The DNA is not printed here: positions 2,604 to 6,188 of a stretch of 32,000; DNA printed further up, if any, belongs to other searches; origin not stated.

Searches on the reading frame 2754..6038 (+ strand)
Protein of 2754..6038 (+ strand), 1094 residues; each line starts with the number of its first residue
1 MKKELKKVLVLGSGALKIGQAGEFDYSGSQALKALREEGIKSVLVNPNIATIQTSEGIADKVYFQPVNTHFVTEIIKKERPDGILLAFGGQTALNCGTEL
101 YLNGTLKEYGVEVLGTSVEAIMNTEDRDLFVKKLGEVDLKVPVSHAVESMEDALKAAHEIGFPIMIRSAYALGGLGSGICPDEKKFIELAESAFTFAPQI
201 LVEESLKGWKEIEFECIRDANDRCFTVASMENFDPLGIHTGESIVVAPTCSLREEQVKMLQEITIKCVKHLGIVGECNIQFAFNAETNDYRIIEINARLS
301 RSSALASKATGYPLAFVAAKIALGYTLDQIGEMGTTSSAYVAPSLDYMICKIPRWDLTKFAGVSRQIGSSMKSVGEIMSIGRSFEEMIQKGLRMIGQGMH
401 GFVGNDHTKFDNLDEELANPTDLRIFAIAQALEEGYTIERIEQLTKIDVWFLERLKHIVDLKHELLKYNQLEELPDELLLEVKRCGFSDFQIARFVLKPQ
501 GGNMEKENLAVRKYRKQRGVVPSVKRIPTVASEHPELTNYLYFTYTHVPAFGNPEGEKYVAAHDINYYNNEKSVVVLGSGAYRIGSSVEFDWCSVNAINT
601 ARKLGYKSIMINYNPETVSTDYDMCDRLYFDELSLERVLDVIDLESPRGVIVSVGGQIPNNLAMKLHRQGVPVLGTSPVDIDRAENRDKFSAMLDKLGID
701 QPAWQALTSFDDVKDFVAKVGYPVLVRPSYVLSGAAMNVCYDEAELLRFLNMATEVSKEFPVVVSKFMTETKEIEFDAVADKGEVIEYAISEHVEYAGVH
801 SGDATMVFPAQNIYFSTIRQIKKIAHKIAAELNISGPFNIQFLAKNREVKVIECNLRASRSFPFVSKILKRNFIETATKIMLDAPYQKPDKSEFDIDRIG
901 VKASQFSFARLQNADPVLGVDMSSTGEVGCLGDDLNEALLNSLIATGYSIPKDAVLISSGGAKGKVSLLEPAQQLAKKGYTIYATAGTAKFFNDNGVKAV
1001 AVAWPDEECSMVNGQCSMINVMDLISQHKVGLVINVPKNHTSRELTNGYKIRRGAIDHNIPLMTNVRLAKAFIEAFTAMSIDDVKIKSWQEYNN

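Call 21: search_protein_families(library=pfam, proteins=[window:2754-6038:+], max_evalue=0.001)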
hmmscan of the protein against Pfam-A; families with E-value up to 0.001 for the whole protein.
window:2754-6038:+ (1094 aa): 9 families
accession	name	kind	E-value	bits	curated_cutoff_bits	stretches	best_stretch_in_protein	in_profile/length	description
PF02786.22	CPSase_L_D2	-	3.3e-99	331.1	19.8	2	126-329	1-210/211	Carbamoyl-phosphate synthase L chain, ATP binding domain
PF25596.1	CPSase_L_D1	-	3e-92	304.9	27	2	6-122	3-117/118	Carbamoyl phosphate synthase preATP-grasp domain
PF02787.25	CPSase_L_D3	-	5.8e-29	100.3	26.6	1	415-495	1-79/80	Carbamoyl-phosphate synthetase large chain, oligomerisation domain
PF02142.27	MGS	-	8.7e-23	80.7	24.1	1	968-1064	2-94/94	MGS-like domain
PF02222.28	ATP-grasp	-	2.5e-19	70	27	2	693-857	2-162/179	ATP-grasp domain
PF07478.18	Dala_Dala_lig_C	-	4e-17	62.8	24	2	152-297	27-174/204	D-ala D-ala ligase C-terminus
PF15632.11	ATPgrasp_Ter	-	2.1e-10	40.9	29.1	1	772-892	14-119/131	ATP-grasp in the biosynthetic pathway with Ter operon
PF01071.24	GARS_A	-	9.1e-06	26.1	27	0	692-792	8-112/194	Phosphoribosylglycinamide synthetase, ATP-grasp (A) domain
PF08443.16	RimK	-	0.00022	21.3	21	0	686-786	3-100/188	RimK-like ATP-grasp domain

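Call 87: list_cluster_members(proteins=[window:2754-6038:+, window:30014-31117:-, window:27726-30002:-, window:27502-27720:-, window:25337-27496:-, window:24756-25334:-, window:24147-24686:-])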
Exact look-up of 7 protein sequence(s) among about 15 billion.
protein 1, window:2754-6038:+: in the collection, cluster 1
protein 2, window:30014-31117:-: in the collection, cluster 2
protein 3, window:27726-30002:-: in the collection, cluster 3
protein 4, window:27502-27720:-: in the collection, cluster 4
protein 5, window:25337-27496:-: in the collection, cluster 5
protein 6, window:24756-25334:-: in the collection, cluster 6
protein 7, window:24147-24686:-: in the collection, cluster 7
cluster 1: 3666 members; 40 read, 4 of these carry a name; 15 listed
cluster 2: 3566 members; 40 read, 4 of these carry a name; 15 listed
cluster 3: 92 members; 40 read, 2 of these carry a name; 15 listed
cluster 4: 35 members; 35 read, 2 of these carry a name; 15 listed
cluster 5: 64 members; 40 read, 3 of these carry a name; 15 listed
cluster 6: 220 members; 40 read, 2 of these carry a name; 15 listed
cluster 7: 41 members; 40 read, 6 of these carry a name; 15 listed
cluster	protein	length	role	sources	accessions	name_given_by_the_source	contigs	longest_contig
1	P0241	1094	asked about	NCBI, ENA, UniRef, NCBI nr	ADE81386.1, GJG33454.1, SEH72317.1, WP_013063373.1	carbamoyl-phosphate synthase (glutamine-hydrolyzing) [Xylanibacter ruminicola] | Carbamoyl-phosphate synthase, large subunit n=2 Tax=Xylanibacter ruminicola TaxID=839 ... | carbamoyl-phosphate synthase (glutamine-hydrolyzing) large subunit [Xylanibacter ...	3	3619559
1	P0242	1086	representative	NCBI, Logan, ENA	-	-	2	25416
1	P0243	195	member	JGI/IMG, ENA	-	uncharacterized YigZ family protein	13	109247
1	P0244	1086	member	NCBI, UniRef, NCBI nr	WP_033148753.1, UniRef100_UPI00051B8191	carbamoyl-phosphate synthase (glutamine-hydrolyzing) large subunit [Prevotella sp. P6B1] | carbamoyl-phosphate synthase (glutamine-hydrolyzing) large subunit n=1 Tax=Prevotella sp. ...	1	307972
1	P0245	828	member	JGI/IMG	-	carbamoyl-phosphate synthase large subunit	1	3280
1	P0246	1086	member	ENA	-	-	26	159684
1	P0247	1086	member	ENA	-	-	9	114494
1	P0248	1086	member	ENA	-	-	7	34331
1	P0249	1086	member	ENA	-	-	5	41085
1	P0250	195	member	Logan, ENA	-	-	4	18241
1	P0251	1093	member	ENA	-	-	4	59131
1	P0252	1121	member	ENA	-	-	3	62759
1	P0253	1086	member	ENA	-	-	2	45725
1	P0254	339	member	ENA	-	-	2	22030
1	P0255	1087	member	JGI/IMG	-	-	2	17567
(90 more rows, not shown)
